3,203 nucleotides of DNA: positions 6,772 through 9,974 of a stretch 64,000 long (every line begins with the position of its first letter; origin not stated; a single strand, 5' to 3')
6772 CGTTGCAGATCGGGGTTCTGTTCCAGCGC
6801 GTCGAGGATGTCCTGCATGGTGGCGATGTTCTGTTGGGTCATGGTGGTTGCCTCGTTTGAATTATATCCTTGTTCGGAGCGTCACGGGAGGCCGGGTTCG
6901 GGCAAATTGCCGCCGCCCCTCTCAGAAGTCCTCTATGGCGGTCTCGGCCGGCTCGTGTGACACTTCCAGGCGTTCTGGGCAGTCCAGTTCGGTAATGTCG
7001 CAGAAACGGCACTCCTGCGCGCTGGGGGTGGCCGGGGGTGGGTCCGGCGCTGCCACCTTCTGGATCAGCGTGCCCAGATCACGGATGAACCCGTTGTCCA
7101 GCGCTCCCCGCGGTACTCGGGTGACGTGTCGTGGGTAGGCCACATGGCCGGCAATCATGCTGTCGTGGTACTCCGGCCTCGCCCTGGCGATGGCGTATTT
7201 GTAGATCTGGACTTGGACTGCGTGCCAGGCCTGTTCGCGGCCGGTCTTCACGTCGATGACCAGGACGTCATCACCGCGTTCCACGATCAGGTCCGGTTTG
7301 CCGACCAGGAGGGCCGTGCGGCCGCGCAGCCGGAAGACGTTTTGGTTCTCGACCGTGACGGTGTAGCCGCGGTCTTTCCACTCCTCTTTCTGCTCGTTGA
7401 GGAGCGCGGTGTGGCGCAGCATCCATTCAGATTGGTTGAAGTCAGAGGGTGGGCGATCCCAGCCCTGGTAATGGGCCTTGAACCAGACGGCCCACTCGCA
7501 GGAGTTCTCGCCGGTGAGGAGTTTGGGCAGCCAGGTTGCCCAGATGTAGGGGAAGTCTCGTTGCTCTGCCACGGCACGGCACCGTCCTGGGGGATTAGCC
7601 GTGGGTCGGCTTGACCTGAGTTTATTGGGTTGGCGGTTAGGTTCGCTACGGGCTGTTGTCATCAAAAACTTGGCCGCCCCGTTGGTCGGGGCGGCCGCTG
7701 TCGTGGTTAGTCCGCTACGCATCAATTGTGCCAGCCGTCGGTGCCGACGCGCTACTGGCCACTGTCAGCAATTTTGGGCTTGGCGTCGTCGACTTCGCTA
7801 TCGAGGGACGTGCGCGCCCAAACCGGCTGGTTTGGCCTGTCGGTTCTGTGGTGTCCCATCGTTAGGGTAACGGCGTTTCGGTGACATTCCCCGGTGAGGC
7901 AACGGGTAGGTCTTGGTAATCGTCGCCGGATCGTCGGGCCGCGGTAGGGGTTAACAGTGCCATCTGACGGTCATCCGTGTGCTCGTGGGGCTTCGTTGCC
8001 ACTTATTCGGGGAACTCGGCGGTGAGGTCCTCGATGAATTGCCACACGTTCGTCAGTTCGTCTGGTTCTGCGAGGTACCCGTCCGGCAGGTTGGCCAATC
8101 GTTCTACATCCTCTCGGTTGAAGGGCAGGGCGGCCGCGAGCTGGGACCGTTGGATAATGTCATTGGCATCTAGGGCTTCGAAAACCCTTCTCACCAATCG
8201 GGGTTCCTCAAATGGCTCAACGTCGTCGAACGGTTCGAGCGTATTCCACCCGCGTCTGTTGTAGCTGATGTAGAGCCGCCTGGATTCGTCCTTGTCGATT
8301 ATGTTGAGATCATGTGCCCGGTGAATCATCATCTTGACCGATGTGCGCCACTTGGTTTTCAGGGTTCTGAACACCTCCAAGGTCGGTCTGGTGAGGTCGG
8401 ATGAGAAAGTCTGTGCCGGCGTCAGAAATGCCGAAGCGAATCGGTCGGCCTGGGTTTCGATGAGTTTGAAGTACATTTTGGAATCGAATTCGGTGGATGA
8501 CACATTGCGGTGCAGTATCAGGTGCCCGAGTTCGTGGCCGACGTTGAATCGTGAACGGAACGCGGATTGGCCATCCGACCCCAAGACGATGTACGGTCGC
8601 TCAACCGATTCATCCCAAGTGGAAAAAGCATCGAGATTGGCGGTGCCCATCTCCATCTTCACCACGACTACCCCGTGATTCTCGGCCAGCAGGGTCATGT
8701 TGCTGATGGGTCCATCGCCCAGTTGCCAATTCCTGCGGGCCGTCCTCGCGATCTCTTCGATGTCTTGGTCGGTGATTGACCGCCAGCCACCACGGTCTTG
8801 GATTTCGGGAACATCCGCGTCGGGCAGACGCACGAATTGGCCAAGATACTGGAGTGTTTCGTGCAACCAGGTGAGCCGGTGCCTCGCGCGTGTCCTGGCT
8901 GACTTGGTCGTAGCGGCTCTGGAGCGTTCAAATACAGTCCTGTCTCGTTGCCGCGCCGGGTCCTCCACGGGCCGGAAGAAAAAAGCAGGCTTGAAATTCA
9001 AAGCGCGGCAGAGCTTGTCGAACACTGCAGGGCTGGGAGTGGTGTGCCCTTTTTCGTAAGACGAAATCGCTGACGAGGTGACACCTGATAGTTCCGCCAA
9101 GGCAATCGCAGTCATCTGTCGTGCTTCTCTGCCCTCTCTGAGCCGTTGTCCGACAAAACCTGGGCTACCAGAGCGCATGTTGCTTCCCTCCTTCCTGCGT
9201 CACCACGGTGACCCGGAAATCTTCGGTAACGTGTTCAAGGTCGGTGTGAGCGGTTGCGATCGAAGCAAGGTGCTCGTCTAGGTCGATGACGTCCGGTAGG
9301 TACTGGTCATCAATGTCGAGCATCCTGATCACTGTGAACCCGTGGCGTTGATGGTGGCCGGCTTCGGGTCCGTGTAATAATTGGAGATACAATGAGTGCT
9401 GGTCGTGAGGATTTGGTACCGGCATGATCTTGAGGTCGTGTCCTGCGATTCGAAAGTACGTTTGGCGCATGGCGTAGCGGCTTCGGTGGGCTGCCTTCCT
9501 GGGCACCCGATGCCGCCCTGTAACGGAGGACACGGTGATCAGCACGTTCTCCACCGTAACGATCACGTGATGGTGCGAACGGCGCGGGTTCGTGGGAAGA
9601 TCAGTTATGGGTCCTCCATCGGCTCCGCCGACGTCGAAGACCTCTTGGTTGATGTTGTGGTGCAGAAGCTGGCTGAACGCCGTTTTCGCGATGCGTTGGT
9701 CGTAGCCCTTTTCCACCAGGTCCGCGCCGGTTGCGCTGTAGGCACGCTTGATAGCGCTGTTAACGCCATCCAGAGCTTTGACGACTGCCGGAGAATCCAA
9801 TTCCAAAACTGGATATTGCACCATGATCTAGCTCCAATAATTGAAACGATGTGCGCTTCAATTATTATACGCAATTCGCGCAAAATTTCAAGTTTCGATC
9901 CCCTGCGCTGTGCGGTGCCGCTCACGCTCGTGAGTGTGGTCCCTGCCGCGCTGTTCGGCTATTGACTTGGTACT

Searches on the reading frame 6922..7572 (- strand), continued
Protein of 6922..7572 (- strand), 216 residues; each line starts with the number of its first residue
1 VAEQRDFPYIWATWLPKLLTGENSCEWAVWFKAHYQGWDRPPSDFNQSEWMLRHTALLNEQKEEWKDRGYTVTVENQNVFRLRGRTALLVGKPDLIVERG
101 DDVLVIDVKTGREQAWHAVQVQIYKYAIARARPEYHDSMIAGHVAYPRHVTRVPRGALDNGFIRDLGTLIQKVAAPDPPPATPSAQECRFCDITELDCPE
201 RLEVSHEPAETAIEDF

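Call 84: list_cluster_members(proteins=[P0001, P0013, P0047, P0093, P0110])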
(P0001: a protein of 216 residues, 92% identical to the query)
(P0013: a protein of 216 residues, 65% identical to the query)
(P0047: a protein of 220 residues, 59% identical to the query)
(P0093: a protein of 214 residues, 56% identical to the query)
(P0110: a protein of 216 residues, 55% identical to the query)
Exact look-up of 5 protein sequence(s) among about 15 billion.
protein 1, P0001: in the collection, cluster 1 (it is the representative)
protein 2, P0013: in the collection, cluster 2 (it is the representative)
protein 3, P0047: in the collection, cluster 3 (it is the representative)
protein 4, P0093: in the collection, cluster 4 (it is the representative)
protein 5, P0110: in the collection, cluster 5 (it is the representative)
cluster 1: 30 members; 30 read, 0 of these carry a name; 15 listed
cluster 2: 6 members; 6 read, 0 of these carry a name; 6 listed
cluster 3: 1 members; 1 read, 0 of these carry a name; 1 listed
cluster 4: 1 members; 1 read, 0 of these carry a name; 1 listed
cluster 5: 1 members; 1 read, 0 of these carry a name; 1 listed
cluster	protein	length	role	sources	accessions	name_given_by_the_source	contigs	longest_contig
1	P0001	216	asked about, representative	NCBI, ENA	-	-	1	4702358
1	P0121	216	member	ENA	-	-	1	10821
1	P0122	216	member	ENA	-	-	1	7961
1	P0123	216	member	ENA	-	-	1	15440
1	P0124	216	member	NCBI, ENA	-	-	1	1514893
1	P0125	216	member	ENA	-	-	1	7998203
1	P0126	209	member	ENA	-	-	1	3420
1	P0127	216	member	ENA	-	-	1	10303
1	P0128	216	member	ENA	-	-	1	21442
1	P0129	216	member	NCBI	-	-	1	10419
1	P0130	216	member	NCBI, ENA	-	-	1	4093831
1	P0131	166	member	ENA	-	-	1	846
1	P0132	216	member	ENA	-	-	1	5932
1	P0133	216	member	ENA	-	-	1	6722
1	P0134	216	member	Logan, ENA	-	-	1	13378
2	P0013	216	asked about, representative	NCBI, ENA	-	-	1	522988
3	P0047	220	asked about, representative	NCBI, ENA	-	-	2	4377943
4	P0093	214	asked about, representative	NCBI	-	-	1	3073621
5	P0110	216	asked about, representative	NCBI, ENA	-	-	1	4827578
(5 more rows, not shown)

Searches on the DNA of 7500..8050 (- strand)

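Call 11: search_rna_families(source=window, start=7500, end=8050, threshold=evalue, max_evalue=10)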
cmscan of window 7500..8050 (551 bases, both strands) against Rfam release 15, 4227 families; matches with E-value up to 10: 3.
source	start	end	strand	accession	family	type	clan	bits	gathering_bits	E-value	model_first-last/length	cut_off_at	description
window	7666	7696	+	RF00519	suhB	Gene; sRNA;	CL00108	15.1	41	1.8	32-62/77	no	Makes More Granules Regulator RNA (mmgR)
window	7622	7701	+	RF02552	RcsR1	Gene; sRNA;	-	13.1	60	6.6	1-96/96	no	RcsR1 sRNA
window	7639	7752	+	RF01754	radC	Cis-reg;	-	11.4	40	9.9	1-149/149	no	radC RNA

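Call 66: build_rna_model(alignment_id=A6, structure=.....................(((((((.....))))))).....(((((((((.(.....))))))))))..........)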
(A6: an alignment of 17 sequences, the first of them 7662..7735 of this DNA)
Model R1 built from alignment A6 (17 sequences, 81 columns); structure: as given.
model positions 74; base pairs 17; branch points 1; effective number of sequences 3.47; information 0.763 bits per position. Calibrated on 0.2 Mb of random sequence (short: E-values are rough).
structure used (alignment columns):
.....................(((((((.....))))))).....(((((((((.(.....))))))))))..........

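Call 67: search_with_rna_model(model_id=R1, sources=[window, L002, L003, L004, L005, L006, L007, L008, L009, L010, L011, L012, L013, L014, L015, L016, L017, L018, L019, L020, L021, L022, L023, L024, L025, L026, L027, L028, L029, L030, L031, L032, L033, L034, L035, L036, L037, L038, L039, L040, L041, L042, L043, L044, L045, L046, L047, L048, L049, L050, L051, L052, L053, L054, L055, L056, L057, L058, L059, L060, L061, L062, L063, L064, L065, L066, L067, L068, L069, L070, L071, L072, L073, L074, L075, L076, L077, L078, L079, L080, L081, L082], max_evalue=1, make_alignment=true)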
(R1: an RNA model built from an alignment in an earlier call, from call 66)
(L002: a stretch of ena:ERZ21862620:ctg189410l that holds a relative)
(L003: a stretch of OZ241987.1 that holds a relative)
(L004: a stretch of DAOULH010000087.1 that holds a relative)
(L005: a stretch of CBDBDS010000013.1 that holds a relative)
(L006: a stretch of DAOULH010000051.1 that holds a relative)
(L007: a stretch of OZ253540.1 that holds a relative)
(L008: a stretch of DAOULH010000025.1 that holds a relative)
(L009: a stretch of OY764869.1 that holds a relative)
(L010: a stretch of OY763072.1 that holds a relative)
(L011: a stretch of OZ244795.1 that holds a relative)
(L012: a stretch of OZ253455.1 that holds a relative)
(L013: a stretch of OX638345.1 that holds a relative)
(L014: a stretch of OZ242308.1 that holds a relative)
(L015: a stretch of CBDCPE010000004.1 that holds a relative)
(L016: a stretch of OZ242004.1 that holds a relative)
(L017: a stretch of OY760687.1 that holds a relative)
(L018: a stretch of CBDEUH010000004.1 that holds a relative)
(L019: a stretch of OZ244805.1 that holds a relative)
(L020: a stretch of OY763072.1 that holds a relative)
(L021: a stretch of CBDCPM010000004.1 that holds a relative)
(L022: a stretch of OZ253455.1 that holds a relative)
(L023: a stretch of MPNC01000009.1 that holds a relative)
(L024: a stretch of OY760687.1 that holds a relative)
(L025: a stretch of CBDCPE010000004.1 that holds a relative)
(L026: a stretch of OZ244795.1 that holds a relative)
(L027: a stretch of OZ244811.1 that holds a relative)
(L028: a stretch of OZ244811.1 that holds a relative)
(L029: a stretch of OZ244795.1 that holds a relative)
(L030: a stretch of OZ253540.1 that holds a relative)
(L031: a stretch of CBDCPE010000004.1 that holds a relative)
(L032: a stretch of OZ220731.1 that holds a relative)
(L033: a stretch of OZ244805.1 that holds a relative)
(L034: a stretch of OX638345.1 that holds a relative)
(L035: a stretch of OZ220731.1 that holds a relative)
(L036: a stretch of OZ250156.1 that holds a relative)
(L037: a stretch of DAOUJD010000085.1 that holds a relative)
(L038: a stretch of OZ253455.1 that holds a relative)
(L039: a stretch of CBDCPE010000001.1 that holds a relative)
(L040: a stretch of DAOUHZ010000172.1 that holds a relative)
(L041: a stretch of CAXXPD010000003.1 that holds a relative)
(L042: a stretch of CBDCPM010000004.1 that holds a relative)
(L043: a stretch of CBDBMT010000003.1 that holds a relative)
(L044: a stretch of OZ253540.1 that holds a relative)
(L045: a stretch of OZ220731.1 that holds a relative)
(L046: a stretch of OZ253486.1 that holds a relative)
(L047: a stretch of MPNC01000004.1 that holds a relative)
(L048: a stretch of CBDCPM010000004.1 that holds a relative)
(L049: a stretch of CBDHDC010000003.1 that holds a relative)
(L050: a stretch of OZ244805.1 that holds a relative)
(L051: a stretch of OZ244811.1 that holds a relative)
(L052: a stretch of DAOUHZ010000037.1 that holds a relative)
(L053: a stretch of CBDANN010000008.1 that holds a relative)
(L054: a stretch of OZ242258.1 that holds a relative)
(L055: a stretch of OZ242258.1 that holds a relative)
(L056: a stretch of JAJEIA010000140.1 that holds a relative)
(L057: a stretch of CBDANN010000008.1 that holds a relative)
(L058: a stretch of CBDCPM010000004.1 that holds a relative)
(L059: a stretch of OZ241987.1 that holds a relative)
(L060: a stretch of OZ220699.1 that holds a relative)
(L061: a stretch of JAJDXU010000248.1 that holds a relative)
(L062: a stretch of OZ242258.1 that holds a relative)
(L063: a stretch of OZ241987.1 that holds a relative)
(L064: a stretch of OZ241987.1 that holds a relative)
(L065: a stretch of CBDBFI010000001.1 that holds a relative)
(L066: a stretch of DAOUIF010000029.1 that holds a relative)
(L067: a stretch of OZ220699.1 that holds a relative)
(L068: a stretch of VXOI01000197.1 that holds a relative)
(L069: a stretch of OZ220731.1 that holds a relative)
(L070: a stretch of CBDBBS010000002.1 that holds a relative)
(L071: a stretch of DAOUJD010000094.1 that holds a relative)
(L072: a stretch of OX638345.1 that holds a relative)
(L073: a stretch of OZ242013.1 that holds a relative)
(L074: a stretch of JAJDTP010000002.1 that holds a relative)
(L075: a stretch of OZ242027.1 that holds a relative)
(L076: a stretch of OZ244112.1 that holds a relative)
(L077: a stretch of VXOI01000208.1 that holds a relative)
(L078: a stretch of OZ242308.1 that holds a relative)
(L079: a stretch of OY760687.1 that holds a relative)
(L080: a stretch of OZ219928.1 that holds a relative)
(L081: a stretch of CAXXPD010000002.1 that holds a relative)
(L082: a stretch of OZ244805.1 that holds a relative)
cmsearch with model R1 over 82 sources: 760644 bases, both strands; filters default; matches with E-value up to 1: 82.
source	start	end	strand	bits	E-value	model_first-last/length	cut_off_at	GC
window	42142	42215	-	94.2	1.1e-25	1-74/74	no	0.65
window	12871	12944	-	92.7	3.4e-25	1-74/74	no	0.64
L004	3839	3912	+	91.4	8.5e-25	1-74/74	no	0.62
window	31361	31434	-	90.7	1.4e-24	1-74/74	no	0.64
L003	3839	3912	+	88.7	5.4e-24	1-74/74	no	0.64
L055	2835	2909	+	87.6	1.2e-23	1-74/74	no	0.65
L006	425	498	+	86.4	2.9e-23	1-74/74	no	0.59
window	7662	7735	-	86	3.7e-23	1-74/74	no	0.62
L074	3840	3913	+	82.1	5.9e-22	1-74/74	no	0.65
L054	3054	3128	+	78.3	8.5e-21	1-74/74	no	0.6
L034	3010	3086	+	77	2.2e-20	1-74/74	no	0.69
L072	3010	3086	+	76.6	2.9e-20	1-74/74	no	0.69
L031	6293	6365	+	72.6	4.8e-19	1-74/74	no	0.66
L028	7808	7883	+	69.8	3.7e-18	1-74/74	no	0.74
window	38913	38985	-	64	2.2e-16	1-74/74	no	0.64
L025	2784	2849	+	62.2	7.5e-16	1-74/74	no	0.71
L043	2532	2602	+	56.3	4.8e-14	1-74/74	no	0.66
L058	3833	3907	+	50.7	2.6e-12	1-74/74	no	0.67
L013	3755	3830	+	48.3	1.5e-11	1-74/74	no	0.72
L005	1670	1731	+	46.2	6.3e-11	1-74/74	no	0.6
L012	7117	7194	+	40.3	4.2e-09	1-74/74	no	0.64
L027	7148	7246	+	37.9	2.2e-08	1-74/74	no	0.66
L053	4743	4816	+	36.6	5.7e-08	1-74/74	no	0.66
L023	536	613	+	35.2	1.5e-07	1-74/74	no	0.69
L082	6726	6795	+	32.7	8.9e-07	1-74/74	no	0.61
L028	2790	2862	+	30.3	4.7e-06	1-74/74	no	0.7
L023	3589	3653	+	28.5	1.7e-05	1-74/74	no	0.66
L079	344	417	+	28.3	1.9e-05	1-74/74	no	0.66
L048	3841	3913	+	27.5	3.5e-05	1-74/74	no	0.63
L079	4790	4863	-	27.4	3.7e-05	1-74/74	no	0.66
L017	5967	6038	+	27.4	3.8e-05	1-74/74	no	0.65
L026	5685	5758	+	26.4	7.6e-05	1-74/74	no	0.58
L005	625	710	+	26.3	7.9e-05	1-74/74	no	0.59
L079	3055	3141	+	26.3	8.1e-05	1-74/74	no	0.66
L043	1683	1755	+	26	0.0001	1-74/74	no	0.71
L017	5773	5849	+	23.9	0.00045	1-74/74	no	0.6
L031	6332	6358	-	22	0.0017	37-64/74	no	0.81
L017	351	423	-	21.7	0.0021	1-74/74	no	0.68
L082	154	215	+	21.7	0.0022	1-74/74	no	0.71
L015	3718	3784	+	21.5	0.0024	1-74/74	no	0.6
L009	403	475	-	21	0.0034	1-74/74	no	0.67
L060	3525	3582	+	20.6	0.0046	1-74/74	no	0.64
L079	4769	4833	+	20.5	0.005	1-74/74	no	0.72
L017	190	269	+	19.9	0.0074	1-74/74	no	0.69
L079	8440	8519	+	19.9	0.0074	1-74/74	no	0.69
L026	8461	8509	+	19.8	0.0081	1-74/74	no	0.59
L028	5806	5854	+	19.7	0.0085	1-74/74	no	0.61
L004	3868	3919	-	19.5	0.01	1-74/74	no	0.65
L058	3863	3930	-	19.2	0.012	1-74/74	no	0.63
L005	3841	3912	+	17.7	0.036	1-74/74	no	0.65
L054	3320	3387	+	17.6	0.037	1-74/74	no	0.65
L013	3796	3823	-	17.4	0.044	37-64/74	no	0.86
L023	3798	3860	+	17.4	0.044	1-74/74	no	0.63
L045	3731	3786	-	17.3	0.047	1-74/74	no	0.73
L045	1262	1331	+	16.9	0.064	1-74/74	no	0.69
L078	7022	7091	+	16.9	0.064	1-74/74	no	0.67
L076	3745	3825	+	16.1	0.11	1-74/74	no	0.51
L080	460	520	-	15.8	0.13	1-74/74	no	0.69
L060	3538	3593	-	15.6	0.15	1-74/74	no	0.71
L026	5840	5902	+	15.5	0.17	1-74/74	no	0.56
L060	3696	3776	+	15.1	0.22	1-74/74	no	0.72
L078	7048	7109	-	14.9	0.25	1-74/74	no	0.71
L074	637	708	-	14.9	0.26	1-74/74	no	0.64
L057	4903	4975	-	14.6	0.32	1-74/74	no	0.73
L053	4784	4806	-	14.5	0.34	41-63/74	no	0.87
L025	2806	2900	-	14.3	0.4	1-74/74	no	0.72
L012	2418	2484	+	14.1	0.43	1-74/74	no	0.61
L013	6057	6128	-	14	0.48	1-74/74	no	0.61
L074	5996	6060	-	14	0.49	1-74/74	no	0.68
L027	7201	7267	-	13.9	0.51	1-74/74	no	0.72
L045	2743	2825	-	13.8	0.55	1-74/74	no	0.67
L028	7838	7887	-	13.8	0.57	1-74/74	no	0.78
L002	13521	13590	-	13.6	0.64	1-74/74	no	0.71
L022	1483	1530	-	13.6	0.65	18-64/74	no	0.71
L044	1474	1568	-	13.6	0.66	1-74/74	no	0.63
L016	355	420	+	13.1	0.89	1-74/74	no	0.71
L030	5508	5602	-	13.1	0.92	1-74/74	no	0.64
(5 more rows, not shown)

Alignment A7: 82 matches aligned to the model, 165 columns, each read 5' to 3' on its own strand. Consensus structure (alignment columns), stored with it:
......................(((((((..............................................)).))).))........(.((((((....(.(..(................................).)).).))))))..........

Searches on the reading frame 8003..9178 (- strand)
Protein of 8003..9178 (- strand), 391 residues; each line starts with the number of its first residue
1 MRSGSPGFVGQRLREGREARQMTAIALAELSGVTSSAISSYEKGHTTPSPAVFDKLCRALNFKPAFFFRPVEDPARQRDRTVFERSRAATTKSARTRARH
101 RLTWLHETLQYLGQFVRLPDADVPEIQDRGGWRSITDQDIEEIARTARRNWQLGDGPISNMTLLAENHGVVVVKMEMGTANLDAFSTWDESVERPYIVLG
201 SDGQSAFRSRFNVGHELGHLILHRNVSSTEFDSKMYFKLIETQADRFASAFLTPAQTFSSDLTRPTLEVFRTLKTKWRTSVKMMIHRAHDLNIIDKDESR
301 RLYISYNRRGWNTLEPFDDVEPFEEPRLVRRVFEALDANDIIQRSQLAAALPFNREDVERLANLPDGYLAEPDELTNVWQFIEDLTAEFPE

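Call 8: search_protein_families(library=pfam, proteins=[window:8003-9178:-], max_evalue=0.01)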
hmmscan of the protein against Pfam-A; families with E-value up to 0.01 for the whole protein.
window:8003-9178:- (391 aa): 5 families
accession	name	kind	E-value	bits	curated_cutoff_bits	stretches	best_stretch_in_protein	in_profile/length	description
PF06114.19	Peptidase_M78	-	6e-20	71.7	22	1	165-288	1-122/123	IrrE N-terminal-like domain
PF01381.28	HTH_3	-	1.8e-12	47.5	23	1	13-66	1-54/55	Helix-turn-helix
PF13560.12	HTH_31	-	8.6e-12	45.6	27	1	10-64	3-58/64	Helix-turn-helix domain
PF12844.13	HTH_19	-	7.5e-07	29.4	30.2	1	10-63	1-54/64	Helix-turn-helix domain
PF13443.12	HTH_26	-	1.8e-05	25.3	22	1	12-65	1-55/63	Cro/C1-type HTH DNA-binding domain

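Call 34: search_protein_families(library=padloc, proteins=[window:8003-9178:-], max_evalue=0.01)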
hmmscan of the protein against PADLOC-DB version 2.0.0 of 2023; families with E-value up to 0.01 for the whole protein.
window:8003-9178:- (391 aa): 18 families
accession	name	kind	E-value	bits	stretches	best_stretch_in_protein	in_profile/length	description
PDLC03948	RmrA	-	9.1e-125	414.6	1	1-379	1-376/397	-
PDLC03951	RmrA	-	6.6e-120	398.7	1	1-378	1-372/400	-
PDLC03956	RmrA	-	3.1e-108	360.4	1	1-371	1-367/399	-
PDLC03947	RmrA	-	3.1e-107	356.7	1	7-377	10-376/383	-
PDLC03952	RmrA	-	3.2e-102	340.3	1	7-372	21-385/395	-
PDLC03954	RmrA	-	3.6e-86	287.5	1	7-357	9-356/380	-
PDLC03944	RmrA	-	6.7e-85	283.4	1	8-374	6-371/384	-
PDLC03949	RmrA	-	2.1e-68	228.8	1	10-361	4-332/363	-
PDLC03945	RmrA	-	5.1e-60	201.7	1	8-371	2-373/394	-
PDLC03955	RmrA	-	7.8e-59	197.8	1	7-350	19-345/371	-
PDLC03946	RmrA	-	2.6e-53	179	1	8-362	2-335/357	-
PDLC03943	RmrA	-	3.1e-52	175.9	1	8-364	2-345/370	-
PDLC03953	RmrA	-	1.4e-38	131.1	1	9-335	6-325/373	-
PDLC03950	RmrA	-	7e-36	122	1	11-361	5-346/369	-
PDLC04141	capP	-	5.9e-19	66.5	1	139-291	4-153/242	capP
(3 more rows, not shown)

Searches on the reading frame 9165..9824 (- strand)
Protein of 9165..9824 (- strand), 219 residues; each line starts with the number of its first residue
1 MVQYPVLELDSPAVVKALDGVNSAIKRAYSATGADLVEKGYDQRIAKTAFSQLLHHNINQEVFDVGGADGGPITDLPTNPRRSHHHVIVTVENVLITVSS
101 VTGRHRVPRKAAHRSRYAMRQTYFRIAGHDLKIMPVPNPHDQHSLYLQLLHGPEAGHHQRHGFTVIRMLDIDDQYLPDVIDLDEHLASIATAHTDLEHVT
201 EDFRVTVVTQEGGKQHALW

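Call 8: search_protein_families(library=pfam, proteins=[window:9165-9824:-], max_evalue=0.01)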
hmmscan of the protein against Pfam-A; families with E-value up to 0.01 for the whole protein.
window:9165-9824:- (219 aa): 0 families

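Call 33: search_protein_families(library=ncbifam, proteins=[window:9165-9824:-], max_evalue=0.01)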
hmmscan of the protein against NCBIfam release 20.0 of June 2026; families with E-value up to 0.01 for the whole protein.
window:9165-9824:- (219 aa): 0 families

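Call 34: search_protein_families(library=padloc, proteins=[window:9165-9824:-], max_evalue=0.01)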
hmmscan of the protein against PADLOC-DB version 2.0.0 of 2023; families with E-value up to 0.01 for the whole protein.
window:9165-9824:- (219 aa): 5 families
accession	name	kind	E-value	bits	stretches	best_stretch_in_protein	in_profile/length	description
PDLC03933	RmrT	-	1.6e-10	39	1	23-202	24-192/212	-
PDLC03934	RmrT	-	1.3e-08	32.8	1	74-192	73-186/212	-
PDLC03940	RmrT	-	3.3e-05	21.5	1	78-152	90-164/227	-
PDLC03937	RmrT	-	4.7e-05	21.3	1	19-119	21-119/221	-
PDLC03938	RmrT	-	0.004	14.5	1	86-152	88-149/215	-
